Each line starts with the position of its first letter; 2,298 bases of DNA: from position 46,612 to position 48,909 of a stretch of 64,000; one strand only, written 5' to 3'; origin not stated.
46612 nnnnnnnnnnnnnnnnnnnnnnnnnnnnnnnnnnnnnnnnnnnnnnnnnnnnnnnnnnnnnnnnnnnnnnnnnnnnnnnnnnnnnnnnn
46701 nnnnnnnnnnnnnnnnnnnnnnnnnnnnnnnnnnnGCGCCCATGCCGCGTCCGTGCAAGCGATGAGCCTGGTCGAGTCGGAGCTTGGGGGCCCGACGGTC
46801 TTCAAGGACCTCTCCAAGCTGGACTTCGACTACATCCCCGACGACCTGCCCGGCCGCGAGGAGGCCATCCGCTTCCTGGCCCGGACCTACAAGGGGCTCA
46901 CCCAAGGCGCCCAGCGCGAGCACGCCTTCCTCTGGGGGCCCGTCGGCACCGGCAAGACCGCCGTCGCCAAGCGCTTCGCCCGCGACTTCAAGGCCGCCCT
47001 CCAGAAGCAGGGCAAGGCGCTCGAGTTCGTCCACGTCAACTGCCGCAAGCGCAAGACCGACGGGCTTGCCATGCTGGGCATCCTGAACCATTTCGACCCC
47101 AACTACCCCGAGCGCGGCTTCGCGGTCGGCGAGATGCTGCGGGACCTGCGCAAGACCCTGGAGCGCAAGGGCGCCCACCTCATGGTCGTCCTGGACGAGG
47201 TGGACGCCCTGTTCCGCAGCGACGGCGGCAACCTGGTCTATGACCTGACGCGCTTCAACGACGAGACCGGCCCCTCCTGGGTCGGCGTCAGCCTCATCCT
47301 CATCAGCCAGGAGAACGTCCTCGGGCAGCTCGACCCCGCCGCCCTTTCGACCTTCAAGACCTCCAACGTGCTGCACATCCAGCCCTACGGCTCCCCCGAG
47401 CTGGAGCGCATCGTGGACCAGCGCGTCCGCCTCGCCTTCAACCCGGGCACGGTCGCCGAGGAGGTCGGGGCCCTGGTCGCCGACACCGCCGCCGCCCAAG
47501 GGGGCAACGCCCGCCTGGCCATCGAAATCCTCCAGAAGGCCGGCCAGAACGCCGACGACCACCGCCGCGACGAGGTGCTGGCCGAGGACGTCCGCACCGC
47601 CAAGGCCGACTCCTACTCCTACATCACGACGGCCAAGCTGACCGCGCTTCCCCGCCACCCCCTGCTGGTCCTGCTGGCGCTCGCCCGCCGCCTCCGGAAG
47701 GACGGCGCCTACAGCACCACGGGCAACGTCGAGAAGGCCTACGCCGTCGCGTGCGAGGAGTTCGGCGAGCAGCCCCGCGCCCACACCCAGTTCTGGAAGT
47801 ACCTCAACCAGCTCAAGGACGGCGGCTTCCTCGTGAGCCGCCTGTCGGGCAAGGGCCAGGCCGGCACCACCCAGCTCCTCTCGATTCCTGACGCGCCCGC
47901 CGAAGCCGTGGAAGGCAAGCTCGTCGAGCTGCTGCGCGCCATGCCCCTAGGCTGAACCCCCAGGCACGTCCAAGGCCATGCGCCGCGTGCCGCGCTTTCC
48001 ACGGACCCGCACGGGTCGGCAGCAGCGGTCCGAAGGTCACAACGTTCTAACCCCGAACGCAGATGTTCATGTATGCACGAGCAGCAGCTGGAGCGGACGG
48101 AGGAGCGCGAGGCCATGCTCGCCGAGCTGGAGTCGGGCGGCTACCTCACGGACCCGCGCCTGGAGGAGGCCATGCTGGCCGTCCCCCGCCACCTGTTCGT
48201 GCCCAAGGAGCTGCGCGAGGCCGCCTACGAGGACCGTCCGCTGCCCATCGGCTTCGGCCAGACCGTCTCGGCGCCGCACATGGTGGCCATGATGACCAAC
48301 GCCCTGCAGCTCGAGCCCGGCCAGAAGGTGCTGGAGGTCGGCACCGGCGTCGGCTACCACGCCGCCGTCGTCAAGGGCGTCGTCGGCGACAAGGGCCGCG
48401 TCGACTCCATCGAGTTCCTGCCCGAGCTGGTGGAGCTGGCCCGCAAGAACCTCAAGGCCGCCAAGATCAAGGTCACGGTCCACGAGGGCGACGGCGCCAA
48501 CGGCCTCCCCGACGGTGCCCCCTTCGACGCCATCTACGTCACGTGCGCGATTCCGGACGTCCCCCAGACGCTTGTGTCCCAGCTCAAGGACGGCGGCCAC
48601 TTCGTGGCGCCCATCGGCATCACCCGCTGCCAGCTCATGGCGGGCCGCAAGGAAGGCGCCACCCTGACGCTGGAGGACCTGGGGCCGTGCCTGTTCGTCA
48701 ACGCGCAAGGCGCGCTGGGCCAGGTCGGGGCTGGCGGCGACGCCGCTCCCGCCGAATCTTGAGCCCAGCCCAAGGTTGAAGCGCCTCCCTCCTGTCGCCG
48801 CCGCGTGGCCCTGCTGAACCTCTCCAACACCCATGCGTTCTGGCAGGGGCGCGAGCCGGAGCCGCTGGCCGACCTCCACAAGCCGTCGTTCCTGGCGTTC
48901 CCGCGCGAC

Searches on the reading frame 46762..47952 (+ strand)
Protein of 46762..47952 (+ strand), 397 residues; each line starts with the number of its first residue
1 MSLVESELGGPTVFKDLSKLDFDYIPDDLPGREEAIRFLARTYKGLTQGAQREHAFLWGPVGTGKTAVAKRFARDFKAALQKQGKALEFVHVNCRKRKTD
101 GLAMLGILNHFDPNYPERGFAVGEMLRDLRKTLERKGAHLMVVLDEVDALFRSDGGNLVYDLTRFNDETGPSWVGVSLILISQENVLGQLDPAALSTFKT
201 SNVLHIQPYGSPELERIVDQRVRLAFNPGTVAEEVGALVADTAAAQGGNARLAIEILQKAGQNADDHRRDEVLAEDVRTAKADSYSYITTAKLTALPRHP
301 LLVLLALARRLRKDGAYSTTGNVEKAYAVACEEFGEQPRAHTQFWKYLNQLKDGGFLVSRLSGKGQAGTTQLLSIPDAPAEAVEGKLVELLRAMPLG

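Call 35: search_protein_families(library=pfam, proteins=[window:46762-47952:+], max_evalue=0.001)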
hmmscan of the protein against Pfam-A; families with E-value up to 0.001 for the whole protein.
window:46762-47952:+ (397 aa): 8 families
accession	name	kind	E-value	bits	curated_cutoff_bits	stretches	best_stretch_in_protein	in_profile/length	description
PF22703.2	Cdc6_lid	-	1.2e-17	64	27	1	216-281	2-67/68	Cdc6 AAA+ ATPase-type lid domain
PF09079.17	Cdc6_C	-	1.1e-16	61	25.1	1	293-380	3-91/96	CDC6, C terminal winged helix domain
PF13401.12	AAA_22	-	2.3e-10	41.3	27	1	52-186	5-126/130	AAA domain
PF00004.35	AAA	-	2.4e-09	38.1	21.2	1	56-198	2-123/131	ATPase family associated with various cellular activities (AAA)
PF13191.12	AAA_16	-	2.8e-09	38.1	32.6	1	29-164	2-157/167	AAA ATPase domain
PF05621.17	TniB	-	3e-06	27.3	22.4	1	51-151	33-132/189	Bacterial TniB protein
PF01637.24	ATPase_2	-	0.00021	21.6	33.2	1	32-167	4-140/225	ATPase domain predominantly from Archaea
PF05729.18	NACHT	-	0.00022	21.5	26.7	1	56-155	4-98/167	NACHT domain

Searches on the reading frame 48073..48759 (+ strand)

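Call 35: search_protein_families(library=pfam, proteins=[window:48073-48759:+], max_evalue=0.001)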
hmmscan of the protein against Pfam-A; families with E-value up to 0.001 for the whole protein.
window:48073-48759:+ (229 aa): 5 families
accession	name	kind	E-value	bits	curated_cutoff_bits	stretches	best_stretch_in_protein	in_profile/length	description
PF01135.25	PCMT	-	7.3e-63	212.6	20.3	1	11-211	2-205/210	Protein-L-isoaspartate(D-aspartate) O-methyltransferase (PCMT)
PF13649.12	Methyltransf_25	-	1.5e-08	35.6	27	1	86-161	1-75/97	Methyltransferase domain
PF13847.12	Methyltransf_31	-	2.4e-08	34.2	27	1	81-178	2-108/145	Methyltransferase domain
PF08704.16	GCD14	-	1.3e-06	28.7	26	1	71-140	29-100/247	tRNA methyltransferase complex GCD14 subunit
PF05175.20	MTS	-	0.0001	22.4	23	1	73-154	22-102/170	Methyltransferase small domain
